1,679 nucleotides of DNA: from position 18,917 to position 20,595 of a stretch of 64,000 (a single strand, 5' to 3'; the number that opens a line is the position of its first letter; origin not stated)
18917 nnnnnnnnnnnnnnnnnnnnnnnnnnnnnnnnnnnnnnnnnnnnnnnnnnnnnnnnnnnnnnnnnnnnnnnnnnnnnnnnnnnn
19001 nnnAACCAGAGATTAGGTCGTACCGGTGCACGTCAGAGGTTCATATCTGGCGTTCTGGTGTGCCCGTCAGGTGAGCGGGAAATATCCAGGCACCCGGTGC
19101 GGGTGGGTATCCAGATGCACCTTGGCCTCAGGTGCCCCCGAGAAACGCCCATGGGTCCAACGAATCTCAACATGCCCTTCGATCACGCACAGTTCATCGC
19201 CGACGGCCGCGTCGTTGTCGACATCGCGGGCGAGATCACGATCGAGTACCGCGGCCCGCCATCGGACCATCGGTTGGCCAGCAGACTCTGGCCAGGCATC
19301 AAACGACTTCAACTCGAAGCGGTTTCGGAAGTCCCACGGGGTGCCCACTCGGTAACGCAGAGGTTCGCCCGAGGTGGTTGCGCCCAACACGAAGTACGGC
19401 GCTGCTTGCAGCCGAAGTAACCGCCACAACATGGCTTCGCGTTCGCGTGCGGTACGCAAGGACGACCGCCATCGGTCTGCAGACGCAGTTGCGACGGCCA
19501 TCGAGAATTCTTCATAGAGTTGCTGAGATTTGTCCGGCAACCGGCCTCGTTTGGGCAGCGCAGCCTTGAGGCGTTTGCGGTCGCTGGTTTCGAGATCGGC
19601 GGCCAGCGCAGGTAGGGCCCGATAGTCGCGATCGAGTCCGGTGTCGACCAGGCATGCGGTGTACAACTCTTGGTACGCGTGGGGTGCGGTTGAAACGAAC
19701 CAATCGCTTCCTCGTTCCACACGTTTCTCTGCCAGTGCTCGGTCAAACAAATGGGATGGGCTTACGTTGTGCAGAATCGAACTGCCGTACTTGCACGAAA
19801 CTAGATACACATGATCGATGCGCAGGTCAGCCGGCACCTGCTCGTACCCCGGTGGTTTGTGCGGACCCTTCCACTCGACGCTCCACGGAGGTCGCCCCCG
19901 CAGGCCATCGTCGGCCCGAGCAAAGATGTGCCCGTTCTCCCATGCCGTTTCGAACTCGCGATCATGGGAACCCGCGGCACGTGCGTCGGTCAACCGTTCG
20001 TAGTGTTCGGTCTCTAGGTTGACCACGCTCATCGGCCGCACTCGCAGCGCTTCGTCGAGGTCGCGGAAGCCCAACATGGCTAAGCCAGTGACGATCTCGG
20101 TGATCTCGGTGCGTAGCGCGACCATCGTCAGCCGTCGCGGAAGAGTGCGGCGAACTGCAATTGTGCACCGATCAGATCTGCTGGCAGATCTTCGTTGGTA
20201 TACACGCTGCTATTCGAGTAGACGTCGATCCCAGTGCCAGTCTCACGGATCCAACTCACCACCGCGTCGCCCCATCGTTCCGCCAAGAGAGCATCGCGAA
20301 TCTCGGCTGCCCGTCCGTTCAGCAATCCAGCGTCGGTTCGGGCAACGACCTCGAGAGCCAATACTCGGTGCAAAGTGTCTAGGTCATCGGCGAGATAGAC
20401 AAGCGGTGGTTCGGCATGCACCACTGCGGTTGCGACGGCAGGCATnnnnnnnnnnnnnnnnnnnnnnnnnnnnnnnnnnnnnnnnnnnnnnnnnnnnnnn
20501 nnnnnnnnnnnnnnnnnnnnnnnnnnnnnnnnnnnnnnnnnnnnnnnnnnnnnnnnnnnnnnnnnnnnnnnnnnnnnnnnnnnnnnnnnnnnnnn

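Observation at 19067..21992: Three-gene, translationally coupled methyltransferase operon with two unassignable partners (candidate atypical R-M or defence module)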

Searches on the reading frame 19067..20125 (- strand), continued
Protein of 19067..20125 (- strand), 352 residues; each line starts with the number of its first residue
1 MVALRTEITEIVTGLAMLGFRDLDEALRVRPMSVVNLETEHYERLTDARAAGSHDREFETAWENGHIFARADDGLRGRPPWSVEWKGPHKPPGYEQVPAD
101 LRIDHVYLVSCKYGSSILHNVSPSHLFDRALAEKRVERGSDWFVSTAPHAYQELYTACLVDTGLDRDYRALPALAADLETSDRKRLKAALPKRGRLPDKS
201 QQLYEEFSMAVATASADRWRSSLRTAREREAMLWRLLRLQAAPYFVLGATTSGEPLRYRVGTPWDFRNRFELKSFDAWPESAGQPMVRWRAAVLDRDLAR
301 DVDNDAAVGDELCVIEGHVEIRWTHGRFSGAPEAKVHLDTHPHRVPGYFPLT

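Call 81: search_solved_structures(query=A1, max_evalue=10)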
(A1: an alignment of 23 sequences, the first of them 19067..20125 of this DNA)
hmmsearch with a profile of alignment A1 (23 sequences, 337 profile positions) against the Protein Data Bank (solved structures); distinct sequences matched with E-value up to 10: 11.
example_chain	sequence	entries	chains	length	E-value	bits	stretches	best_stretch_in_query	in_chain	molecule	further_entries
4v3o_A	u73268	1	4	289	0.54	12.4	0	163-202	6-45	YIII_M5_AII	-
4plr_A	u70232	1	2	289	0.61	12.2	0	163-201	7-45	Arm00008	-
4v3q_A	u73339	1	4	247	0.98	11.5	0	163-198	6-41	YIII_M4_AII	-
5mfd_A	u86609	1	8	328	0.98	11.5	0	158-226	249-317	YIIIM''6AII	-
4plq_A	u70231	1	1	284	1.3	11.1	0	166-202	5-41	Arm00011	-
4v3r_A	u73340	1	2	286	1.7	10.7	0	158-226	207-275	YIII_M5_AII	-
4pls_A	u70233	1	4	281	1.8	10.7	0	158-226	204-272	Arm00010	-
6n2d_b2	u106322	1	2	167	2.8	10.1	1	156-247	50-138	ATP synthase subunit b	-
6n2y_b1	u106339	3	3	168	2.8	10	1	156-247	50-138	ATP synthase subunit b | Bacillus PS3 ATP synthase subunit b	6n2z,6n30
6n2y_b2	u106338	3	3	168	3.4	9.8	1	156-246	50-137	ATP synthase subunit b | Bacillus PS3 ATP synthase subunit b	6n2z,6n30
9jc1_A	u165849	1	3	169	3.5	9.7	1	156-246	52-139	ATP synthase subunit b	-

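Call 97: search_protein_families(library=padloc, proteins=[L001:5100-5609:+], max_evalue=10)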
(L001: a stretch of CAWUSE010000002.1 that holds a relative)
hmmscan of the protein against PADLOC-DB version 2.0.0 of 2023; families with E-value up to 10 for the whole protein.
L001:5100-5609:+ (170 aa): 0 families

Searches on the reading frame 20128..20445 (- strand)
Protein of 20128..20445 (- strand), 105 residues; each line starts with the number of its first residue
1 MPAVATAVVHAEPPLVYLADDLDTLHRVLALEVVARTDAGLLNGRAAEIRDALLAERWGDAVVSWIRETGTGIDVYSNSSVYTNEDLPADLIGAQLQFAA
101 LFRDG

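Call 3: search_protein_families(library=pfam, proteins=[window:20128-20445:-], max_evalue=1)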
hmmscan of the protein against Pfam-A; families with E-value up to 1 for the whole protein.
window:20128-20445:- (105 aa): 0 families

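Call 4: search_protein_families(library=padloc, proteins=[window:20128-20445:-], max_evalue=1)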
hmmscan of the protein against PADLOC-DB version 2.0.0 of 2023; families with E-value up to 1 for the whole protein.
window:20128-20445:- (105 aa): 0 families

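Call 5: search_protein_families(library=ncbifam, proteins=[window:20128-20445:-], max_evalue=1)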
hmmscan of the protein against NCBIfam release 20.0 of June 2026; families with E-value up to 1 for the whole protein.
window:20128-20445:- (105 aa): 0 families

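Call 48: search_protein_families(library=phrogs, proteins=[window:20128-20445:-], max_evalue=0.1)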
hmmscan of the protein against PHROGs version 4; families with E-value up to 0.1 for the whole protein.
window:20128-20445:- (105 aa): 0 families

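Call 94: search_protein_families(library=pfam, alignment_id=A3, max_evalue=0.5)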
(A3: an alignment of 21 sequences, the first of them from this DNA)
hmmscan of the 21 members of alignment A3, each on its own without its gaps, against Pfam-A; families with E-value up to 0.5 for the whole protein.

A. member 1, seq(105 aa): 0 families

B. families by the number of members that match (of 21 scanned): 8 families
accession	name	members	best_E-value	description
PF25687.1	Mycobacteriophage_Gene3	6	0.0034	Mycobacteriophage Gene 3 protein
PF05871.18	ESCRT-II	3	0.13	ESCRT-II complex subunit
PF18791.7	Transp_inhibit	2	0.05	Transport inhibitor response 1 protein domain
PF09664.16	DUF2399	1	0.067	Protein of unknown function C-terminus (DUF2399)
PF08810.16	KapB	1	0.11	Kinase associated protein B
PF11009.14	BrxC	1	0.15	Monothiol bacilliredoxin BrxC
PF22429.2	HutF_N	1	0.18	Formimidoylglutamate deiminase HutF, N-terminal domain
PF22127.1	NtdA_N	1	0.25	NTD biosynthesis operon protein NtdA, N-terminal domain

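Call 95: search_solved_structures(query=A3, max_evalue=10)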
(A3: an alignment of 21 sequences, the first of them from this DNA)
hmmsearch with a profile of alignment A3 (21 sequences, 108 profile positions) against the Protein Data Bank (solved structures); distinct sequences matched with E-value up to 10: 1.
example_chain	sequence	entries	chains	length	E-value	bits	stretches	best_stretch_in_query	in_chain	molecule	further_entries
3viu_A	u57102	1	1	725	1.2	12.3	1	20-75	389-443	Phosphoribosylformylglycinamidine synthase 2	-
